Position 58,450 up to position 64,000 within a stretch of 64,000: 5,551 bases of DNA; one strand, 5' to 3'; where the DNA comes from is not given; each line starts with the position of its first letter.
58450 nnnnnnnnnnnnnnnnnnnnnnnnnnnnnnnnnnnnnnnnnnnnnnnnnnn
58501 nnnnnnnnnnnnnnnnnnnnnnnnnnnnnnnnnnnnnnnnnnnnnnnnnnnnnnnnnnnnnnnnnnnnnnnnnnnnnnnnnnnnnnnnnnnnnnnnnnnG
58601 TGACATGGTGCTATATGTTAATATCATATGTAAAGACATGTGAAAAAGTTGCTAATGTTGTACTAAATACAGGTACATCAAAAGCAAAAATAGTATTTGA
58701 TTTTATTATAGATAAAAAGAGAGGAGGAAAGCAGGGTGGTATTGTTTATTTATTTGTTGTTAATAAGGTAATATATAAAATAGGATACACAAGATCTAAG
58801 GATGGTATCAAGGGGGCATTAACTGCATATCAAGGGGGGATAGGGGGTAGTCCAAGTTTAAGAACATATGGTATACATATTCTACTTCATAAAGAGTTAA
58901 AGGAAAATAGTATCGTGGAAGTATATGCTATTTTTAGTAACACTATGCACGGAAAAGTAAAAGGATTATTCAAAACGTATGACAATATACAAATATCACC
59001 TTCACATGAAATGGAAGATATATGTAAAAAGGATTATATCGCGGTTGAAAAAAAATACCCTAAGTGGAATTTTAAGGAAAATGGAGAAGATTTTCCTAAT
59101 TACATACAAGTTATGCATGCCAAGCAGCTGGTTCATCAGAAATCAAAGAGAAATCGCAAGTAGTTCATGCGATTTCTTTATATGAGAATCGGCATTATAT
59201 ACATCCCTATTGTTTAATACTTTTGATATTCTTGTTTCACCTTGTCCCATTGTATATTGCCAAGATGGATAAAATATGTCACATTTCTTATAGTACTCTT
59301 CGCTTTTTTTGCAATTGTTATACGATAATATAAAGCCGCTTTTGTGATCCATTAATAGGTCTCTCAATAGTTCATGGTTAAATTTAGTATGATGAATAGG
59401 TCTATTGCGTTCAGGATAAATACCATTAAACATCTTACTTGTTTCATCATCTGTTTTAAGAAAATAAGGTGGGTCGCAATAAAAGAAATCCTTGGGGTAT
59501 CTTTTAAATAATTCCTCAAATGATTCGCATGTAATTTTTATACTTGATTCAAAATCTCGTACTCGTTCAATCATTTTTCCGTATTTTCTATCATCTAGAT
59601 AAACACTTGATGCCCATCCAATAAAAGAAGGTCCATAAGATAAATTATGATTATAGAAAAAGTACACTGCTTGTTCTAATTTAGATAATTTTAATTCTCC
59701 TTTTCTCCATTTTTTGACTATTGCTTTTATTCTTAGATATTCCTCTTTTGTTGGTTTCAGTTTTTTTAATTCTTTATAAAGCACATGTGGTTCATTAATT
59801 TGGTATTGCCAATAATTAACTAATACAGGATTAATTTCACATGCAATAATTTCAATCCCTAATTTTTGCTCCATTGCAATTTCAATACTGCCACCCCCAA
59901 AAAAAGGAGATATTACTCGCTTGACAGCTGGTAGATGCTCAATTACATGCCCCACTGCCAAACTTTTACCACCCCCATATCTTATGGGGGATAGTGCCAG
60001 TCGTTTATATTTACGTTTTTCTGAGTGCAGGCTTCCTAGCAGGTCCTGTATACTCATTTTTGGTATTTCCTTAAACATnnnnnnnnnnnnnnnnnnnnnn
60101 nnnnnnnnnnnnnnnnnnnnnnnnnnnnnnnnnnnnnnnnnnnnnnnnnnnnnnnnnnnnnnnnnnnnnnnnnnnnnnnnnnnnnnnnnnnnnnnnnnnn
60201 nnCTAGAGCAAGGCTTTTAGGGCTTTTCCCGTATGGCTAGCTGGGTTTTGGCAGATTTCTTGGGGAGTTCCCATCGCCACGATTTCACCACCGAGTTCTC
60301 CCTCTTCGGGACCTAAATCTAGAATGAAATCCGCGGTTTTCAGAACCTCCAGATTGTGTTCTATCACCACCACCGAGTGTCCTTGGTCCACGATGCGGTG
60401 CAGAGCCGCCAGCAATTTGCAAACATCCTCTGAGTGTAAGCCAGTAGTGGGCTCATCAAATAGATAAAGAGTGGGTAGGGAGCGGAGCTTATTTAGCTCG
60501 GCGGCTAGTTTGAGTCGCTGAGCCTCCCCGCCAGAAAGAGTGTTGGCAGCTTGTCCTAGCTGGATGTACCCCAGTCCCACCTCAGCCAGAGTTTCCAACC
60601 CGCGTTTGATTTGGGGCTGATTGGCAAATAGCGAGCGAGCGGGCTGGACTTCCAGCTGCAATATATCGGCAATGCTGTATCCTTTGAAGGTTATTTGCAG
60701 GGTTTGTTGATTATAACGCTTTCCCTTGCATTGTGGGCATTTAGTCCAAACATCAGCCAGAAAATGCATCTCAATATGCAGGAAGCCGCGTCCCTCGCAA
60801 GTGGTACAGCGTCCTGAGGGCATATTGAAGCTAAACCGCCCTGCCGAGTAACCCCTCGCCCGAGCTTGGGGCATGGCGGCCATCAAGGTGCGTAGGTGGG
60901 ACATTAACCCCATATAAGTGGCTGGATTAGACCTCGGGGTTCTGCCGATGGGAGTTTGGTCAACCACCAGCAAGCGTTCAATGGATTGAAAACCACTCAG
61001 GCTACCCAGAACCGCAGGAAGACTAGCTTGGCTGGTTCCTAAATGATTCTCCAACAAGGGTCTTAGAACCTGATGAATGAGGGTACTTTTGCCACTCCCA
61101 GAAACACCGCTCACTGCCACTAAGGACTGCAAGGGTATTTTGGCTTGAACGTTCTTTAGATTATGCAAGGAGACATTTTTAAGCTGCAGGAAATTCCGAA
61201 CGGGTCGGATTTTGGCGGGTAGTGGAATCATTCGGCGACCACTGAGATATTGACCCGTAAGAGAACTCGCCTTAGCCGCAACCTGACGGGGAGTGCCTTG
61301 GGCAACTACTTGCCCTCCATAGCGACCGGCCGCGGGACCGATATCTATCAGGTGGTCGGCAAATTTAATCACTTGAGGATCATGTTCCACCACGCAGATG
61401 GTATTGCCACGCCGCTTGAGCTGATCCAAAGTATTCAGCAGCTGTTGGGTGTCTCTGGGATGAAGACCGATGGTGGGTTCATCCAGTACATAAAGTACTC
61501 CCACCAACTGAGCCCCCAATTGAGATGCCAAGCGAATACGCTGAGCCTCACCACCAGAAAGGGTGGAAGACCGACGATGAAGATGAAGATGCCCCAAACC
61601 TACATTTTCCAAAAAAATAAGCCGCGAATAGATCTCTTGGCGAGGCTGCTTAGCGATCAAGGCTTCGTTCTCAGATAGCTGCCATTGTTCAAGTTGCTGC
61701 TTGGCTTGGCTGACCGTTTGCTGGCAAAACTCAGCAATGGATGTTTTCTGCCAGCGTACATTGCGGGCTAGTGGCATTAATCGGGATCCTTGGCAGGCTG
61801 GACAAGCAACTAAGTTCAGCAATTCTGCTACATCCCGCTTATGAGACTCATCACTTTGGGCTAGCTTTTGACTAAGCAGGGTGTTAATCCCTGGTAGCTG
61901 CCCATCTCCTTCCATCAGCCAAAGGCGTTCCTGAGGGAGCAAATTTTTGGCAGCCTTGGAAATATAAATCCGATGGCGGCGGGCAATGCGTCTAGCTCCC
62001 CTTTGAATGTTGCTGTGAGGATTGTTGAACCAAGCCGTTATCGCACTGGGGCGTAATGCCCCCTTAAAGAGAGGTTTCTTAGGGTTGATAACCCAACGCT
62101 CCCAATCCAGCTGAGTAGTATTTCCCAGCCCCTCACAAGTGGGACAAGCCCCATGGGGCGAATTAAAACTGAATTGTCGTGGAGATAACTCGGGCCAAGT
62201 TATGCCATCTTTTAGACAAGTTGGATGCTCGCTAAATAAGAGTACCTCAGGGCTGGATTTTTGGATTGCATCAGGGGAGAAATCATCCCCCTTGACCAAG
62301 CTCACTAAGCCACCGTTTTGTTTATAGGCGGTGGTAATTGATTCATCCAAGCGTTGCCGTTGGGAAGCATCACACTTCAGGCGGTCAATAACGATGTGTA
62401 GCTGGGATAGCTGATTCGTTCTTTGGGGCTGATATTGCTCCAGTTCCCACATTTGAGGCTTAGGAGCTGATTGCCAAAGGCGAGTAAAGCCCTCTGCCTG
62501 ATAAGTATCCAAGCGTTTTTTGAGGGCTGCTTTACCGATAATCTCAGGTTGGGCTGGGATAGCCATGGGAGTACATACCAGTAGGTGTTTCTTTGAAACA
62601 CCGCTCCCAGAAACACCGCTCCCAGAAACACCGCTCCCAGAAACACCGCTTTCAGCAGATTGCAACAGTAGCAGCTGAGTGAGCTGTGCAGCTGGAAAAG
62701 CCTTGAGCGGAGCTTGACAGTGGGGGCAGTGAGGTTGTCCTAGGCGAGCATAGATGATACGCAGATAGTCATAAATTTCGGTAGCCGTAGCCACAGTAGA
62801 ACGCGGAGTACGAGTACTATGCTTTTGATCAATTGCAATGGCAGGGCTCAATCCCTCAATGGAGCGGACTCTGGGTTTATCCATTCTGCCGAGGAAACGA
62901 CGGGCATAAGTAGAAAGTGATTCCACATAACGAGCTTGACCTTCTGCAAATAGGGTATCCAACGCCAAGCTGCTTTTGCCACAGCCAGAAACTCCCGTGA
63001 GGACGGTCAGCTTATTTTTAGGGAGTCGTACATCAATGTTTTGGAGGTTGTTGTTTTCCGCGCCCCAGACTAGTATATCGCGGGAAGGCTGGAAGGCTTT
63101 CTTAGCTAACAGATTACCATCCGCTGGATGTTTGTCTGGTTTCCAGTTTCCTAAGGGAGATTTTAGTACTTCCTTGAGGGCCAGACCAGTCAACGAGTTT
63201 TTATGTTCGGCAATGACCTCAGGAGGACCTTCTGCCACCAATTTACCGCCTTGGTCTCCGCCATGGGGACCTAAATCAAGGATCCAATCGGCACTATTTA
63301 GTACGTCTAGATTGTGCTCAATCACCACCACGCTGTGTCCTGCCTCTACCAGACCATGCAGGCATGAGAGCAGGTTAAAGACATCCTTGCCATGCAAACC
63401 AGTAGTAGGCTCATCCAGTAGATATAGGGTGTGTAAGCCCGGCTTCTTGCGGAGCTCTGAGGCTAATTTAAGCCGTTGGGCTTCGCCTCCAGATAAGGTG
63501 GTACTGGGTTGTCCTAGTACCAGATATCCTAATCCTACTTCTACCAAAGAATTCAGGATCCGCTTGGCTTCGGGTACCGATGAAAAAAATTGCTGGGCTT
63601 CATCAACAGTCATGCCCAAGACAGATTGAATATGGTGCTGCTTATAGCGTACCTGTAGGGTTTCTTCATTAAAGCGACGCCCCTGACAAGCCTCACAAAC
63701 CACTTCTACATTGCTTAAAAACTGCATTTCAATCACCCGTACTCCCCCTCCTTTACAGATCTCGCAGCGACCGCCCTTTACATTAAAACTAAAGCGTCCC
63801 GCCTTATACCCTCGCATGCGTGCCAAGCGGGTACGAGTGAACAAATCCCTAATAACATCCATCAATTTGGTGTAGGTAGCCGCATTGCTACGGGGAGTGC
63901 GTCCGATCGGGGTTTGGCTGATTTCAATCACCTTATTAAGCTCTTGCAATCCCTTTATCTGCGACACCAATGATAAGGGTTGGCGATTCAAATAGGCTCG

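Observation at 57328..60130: Nested restriction-modification locus: a methyltransferase-HNH fusion decayed by frameshift and truncation at the edge of an AT-rich Dam-like methylase / GIY-YIG nuclease cassette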

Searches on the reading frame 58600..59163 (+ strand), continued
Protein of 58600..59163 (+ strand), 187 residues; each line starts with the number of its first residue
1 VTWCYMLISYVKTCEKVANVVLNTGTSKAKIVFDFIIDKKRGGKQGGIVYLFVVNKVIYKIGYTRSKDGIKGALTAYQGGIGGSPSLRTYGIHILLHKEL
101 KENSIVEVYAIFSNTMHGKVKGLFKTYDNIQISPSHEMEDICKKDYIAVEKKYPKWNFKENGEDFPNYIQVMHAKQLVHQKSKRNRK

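Call 81: get_annotated_region(hit=H2, flank=2500)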
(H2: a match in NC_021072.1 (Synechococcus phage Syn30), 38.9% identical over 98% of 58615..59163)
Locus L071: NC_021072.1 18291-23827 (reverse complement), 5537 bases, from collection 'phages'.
description: Cyanophage Syn30 genomic sequence.
organism: Synechococcus phage Syn30 (NCBI taxid 536474)
taxonomy: Viruses; Duplodnaviria; Heunggongvirae; Uroviricota; Caudoviricetes; Kyanoviridae; Leucotheavirus; Leucotheavirus syn30
host: Synechococcus sp. WH7803; source: NE Providence Channel; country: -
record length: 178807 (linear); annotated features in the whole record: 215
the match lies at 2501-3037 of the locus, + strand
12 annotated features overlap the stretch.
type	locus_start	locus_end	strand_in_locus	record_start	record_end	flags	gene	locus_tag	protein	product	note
CDS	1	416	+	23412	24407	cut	-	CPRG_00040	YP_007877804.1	hypothetical protein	-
CDS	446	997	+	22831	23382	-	-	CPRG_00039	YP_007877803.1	2OG-Fe(II) oxygenase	-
CDS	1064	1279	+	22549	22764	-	-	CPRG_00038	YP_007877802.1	hypothetical protein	-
CDS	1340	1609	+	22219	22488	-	-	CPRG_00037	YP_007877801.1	hypothetical protein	-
CDS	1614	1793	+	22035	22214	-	-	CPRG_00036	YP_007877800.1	hypothetical protein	similar to gp58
CDS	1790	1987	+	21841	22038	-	-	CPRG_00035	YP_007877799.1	hypothetical protein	similar to gp59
CDS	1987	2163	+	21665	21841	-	-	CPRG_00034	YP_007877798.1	hypothetical protein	-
CDS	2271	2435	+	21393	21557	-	-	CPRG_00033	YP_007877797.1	hypothetical protein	-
CDS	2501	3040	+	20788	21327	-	-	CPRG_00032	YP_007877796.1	endonuclease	-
CDS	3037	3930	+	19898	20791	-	-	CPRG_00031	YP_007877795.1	DNA methyltransferase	-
CDS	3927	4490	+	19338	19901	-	-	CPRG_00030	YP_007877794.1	hypothetical protein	-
CDS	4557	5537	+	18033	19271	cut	-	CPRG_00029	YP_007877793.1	helicase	-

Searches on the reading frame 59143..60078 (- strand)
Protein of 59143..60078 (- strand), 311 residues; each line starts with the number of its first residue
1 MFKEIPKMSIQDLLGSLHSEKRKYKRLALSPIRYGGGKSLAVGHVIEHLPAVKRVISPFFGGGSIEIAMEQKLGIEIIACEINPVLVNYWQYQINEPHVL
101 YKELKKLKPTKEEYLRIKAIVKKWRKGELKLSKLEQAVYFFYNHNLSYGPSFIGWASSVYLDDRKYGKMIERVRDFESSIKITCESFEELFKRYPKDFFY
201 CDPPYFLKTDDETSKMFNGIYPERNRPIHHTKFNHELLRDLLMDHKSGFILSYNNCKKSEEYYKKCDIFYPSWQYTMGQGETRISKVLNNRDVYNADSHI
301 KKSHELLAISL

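Call 4: search_protein_families(library=pfam, proteins=[window:59143-60078:-], max_evalue=0.1)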
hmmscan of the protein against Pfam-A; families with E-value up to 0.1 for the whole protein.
window:59143-60078:- (311 aa): 1 family
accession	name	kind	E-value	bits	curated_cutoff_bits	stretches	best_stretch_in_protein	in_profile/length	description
PF02086.21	MethyltransfD12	-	5e-29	102.2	22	1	34-277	1-253/253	D12 class N6 adenine-specific DNA methyltransferase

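Call 5: search_protein_families(library=ncbifam, proteins=[window:59143-60078:-], max_evalue=1)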
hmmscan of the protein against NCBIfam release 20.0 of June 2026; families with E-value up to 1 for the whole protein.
window:59143-60078:- (311 aa): 2 families
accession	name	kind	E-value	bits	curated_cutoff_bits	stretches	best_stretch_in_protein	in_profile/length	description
TIGR00571.1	dam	subfamily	5.3e-19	68.9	114.85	2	30-148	3-117/267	Dam family site-specific DNA-(adenine-N6)-methyltransferase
NF008152.0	PRK10904.1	equivalog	5e-06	26.1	441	1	32-269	8-243/271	adenine-specific DNA-methyltransferase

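Call 6: search_protein_families(library=phrogs, proteins=[window:59143-60078:-], max_evalue=1)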
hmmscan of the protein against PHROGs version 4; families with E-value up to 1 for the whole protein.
window:59143-60078:- (311 aa): 5 families
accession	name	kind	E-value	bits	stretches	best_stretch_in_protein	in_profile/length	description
phrog_56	-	other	3.2e-43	149.9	1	17-282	50-310/647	DNA methyltransferase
phrog_1996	-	other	2.2e-10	41.6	1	163-282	17-129/150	DNA methyltransferase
phrog_23217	-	unknown function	1.8e-07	32.3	1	29-142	4-108/109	-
phrog_116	-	other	0.00039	19.8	1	40-209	524-695/779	DNA methyltransferase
phrog_10183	-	other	0.0044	16.3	1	53-110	117-173/889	DNA methyltransferase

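Call 69: search_protein_families(library=padloc, proteins=[window:59143-60078:-], max_evalue=0.001)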
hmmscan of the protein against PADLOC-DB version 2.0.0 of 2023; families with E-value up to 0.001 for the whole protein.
window:59143-60078:- (311 aa): 13 families
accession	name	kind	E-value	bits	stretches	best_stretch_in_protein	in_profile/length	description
PDLC03281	MTase_II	-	1.5e-91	305.4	1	13-309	16-307/309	Type II methyltransferase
PDLC03247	MTase_II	-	2.7e-32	110.1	1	30-301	4-268/282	Type II methyltransferase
PDLC03294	MTase_II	-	2.4e-18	64.8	1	31-283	7-259/272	Type II methyltransferase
PDLC03717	oMTase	-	3.5e-18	64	1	30-290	4-258/285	orphan methyltransferase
PDLC04018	PD-Lambda-5_B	-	3.4e-16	57.4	1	29-287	5-267/291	-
PDLC03729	oMTase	-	1.6e-13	48.8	2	32-145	8-116/275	orphan methyltransferase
PDLC03261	MTase_II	-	3.9e-09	33.4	1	32-120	28-114/643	Type II methyltransferase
PDLC03735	oMTase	-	4e-09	34.3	1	32-268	11-255/284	orphan methyltransferase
PDLC03358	MTase_II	-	8.2e-07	26.6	1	29-276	5-258/301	Type II methyltransferase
PDLC03383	MTase_II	-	1.8e-06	25.6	0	25-92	15-80/318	Type II methyltransferase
PDLC03244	MTase_II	-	4.6e-05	20.7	0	189-252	192-247/295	Type II methyltransferase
PDLC03253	MTase_II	-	5.6e-05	21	1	34-207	9-182/253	Type II methyltransferase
PDLC03722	oMTase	-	0.00058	17.7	0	30-211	3-180/259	orphan methyltransferase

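Call 70: search_solved_structures(query=window:59143-60078:-, max_evalue=0.001)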
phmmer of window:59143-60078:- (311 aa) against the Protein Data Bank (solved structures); distinct sequences matched with E-value up to 0.001: 1.
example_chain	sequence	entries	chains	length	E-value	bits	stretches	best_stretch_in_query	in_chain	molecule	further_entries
2dpm_A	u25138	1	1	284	0.00014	24.5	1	23-279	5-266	PROTEIN (ADENINE-SPECIFIC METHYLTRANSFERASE DPNII 1)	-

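Call 75: find_related_loci(query=window:59143-60078:-, collection=metagenome_contigs, flank=5000)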
Query window:59143-60078:- (311 aa) in metagenome_contigs; peptide patterns used: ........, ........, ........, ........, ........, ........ (x = any residue, [..] = any of these).
98 stretches matched a pattern; 5 encode a relative of the query (tblastn E <= 1e-3); 5 distinct loci.
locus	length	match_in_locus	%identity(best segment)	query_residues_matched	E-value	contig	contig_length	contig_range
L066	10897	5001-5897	54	11-311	1e-100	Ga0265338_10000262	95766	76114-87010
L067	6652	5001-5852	52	19-307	4e-96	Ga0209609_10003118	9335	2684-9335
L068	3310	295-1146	52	19-307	1e-97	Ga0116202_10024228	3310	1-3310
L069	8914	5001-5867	47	24-305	5e-88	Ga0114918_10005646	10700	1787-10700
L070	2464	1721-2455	55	19-264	2e-90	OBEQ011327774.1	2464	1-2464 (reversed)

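Call 76: find_related_loci(query=window:59143-60078:-, collection=viral_contigs, flank=5000)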
Query window:59143-60078:- (311 aa) in viral_contigs; peptide patterns used: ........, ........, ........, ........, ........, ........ (x = any residue, [..] = any of these).
2 stretches matched a pattern, but none encodes a relative of the query by tblastn (E <= 1e-3).

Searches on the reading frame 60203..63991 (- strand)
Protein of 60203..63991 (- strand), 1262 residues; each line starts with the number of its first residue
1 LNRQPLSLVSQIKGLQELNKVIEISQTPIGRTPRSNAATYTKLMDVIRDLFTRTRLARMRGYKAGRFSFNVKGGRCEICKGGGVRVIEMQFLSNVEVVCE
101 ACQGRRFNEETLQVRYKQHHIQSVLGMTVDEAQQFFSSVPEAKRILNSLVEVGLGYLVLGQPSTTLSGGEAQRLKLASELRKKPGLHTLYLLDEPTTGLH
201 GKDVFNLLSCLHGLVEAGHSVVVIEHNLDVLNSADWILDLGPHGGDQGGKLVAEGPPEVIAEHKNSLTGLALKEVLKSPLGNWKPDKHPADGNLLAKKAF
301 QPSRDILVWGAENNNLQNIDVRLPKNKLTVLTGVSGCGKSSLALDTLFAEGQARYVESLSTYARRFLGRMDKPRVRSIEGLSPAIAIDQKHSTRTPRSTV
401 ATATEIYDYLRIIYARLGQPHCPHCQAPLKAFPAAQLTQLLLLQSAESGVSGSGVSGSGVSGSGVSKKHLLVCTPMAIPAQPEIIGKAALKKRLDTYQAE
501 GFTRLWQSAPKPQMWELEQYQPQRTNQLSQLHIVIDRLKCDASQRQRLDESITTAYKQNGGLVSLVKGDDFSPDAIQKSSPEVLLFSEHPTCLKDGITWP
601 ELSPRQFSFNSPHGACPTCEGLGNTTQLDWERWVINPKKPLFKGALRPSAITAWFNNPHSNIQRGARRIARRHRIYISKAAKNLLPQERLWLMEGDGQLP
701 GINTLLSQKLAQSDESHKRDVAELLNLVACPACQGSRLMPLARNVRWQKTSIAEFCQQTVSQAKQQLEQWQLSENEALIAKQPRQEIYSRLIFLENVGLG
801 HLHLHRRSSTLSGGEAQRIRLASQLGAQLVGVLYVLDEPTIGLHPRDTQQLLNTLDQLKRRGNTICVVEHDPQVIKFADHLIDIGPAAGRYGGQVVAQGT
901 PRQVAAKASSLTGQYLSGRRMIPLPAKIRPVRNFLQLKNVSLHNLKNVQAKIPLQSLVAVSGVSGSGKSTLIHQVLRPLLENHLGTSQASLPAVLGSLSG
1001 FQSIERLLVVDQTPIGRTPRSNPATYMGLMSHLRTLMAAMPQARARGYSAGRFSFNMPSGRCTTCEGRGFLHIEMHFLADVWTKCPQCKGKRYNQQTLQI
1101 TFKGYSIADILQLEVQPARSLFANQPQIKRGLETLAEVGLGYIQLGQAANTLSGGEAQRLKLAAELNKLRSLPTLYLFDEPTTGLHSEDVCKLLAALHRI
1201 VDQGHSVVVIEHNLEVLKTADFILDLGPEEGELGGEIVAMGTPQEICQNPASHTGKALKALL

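Call 4: search_protein_families(library=pfam, proteins=[window:60203-63991:-], max_evalue=0.1)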
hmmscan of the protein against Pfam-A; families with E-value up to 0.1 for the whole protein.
window:60203-63991:- (1262 aa): 26 families (the best 25 are shown)
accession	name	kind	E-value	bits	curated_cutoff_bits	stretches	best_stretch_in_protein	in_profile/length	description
PF00005.33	ABC_tran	-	5.4e-28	98.8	25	5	114-197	61-137/137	ABC transporter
PF02463.25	SMC_N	-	1.2e-10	41.7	40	0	714-884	135-211/220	RecF/RecN/SMC N terminal domain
PF17760.6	UvrA_inter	-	2.1e-08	34.4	23.3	1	487-565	30-105/109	UvrA interaction domain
PF13191.12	AAA_16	-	2.8e-08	34.9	32.6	1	948-990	19-59/167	AAA ATPase domain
PF13304.12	AAA_21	-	6.7e-08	33.4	27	1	820-872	247-300/304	AAA domain, putative AbiEii toxin, Type IV TA system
PF13555.12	AAA_29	-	2.5e-07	30.8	27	1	945-972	12-39/61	P-loop containing region of AAA domain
PF20703.3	nSTAND1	-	8.1e-07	29.4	27.1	1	947-988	25-66/379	Novel STAND NTPase 1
PF13401.12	AAA_22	-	8.2e-07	29.8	27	0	955-983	5-33/130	AAA domain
PF03193.22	RsgA_GTPase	-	9.3e-07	29.3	30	1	307-343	87-123/174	RsgA GTPase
PF13175.12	AAA_15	-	4.6e-06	26.9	32.1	0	937-981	3-48/374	AAA ATPase domain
PF00684.25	DnaJ_CXXCXGXG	-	6.1e-06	26.8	32.7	1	1061-1092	17-51/65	DnaJ central domain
PF01443.25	Viral_helicase1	-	2.1e-05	24.9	21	1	959-980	2-23/228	Viral superfamily 1 RNA helicase core domain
PF13481.12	AAA_25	-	2.1e-05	24.7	27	0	322-347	29-54/195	AAA domain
PF05729.18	NACHT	-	0.00019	21.7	26.7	1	957-1008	2-58/167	NACHT domain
PF20720.3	nSTAND3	-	0.00019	21.6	27.2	0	313-344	4-35/155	Novel STAND NTPase 3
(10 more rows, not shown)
